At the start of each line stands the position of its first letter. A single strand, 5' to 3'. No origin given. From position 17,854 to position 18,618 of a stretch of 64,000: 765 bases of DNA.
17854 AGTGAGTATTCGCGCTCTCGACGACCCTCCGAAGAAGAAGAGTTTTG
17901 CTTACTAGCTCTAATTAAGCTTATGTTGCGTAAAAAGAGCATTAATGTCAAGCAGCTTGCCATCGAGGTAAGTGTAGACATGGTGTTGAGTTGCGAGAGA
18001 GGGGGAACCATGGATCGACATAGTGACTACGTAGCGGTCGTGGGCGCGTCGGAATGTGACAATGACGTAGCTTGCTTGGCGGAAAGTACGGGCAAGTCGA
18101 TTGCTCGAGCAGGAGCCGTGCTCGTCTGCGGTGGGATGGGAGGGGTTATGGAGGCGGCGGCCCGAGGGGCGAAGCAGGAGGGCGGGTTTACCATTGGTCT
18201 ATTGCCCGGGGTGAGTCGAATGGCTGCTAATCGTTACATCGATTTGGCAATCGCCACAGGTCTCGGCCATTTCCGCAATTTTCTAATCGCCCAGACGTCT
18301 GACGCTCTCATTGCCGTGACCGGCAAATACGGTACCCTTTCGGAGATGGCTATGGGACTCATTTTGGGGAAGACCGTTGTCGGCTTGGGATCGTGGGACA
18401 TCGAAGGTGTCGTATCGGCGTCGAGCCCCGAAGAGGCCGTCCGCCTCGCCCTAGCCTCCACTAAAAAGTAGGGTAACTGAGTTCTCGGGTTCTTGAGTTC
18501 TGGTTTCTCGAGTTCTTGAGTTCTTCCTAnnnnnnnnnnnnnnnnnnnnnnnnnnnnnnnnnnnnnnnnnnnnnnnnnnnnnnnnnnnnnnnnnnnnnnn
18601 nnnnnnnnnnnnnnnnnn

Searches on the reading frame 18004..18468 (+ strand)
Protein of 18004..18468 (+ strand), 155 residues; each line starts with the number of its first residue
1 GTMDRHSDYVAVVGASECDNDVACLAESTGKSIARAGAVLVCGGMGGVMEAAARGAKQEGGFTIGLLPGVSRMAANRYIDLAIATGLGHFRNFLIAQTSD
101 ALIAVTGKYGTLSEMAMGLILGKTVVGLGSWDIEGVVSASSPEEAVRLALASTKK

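Call 51: search_protein_families(library=pfam, proteins=[window:18004-18468:+])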
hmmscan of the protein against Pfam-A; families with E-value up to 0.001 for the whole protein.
window:18004-18468:+ (155 aa): 3 families
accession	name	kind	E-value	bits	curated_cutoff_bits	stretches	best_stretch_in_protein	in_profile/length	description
PF18306.6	LDcluster4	-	2.2e-39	134.9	26.3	1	9-141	3-134/151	SLOG cluster4 family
PF02481.21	DNA_processg_A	-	3.1e-05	23.7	29.6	1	6-69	43-106/212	DNA recombination-mediator protein A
PF03641.19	Lysine_decarbox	-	5.6e-05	23.8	27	1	49-116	1-70/131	Possible lysine decarboxylase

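Call 93: search_protein_families(library=ncbifam, proteins=[window:18004-18468:+], max_evalue=0.001)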
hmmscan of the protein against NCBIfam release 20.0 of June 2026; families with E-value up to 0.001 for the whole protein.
window:18004-18468:+ (155 aa): 3 families
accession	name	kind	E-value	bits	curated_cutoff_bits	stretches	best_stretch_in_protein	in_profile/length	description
TIGR00725.1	TIGR00725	hypoth_equivalog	1.7e-35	121.8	106.9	1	10-130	4-124/159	TIGR00725 family protein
TIGR00730.1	TIGR00730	subfamily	2.9e-14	53.2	96.35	1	10-117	3-115/178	TIGR00730 family Rossman fold protein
NF058542.1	CtkRMPhLog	equivalog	7.9e-10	39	300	1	15-116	10-114/177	cytokinin riboside 5'-monophosphate phosphoribohydrolase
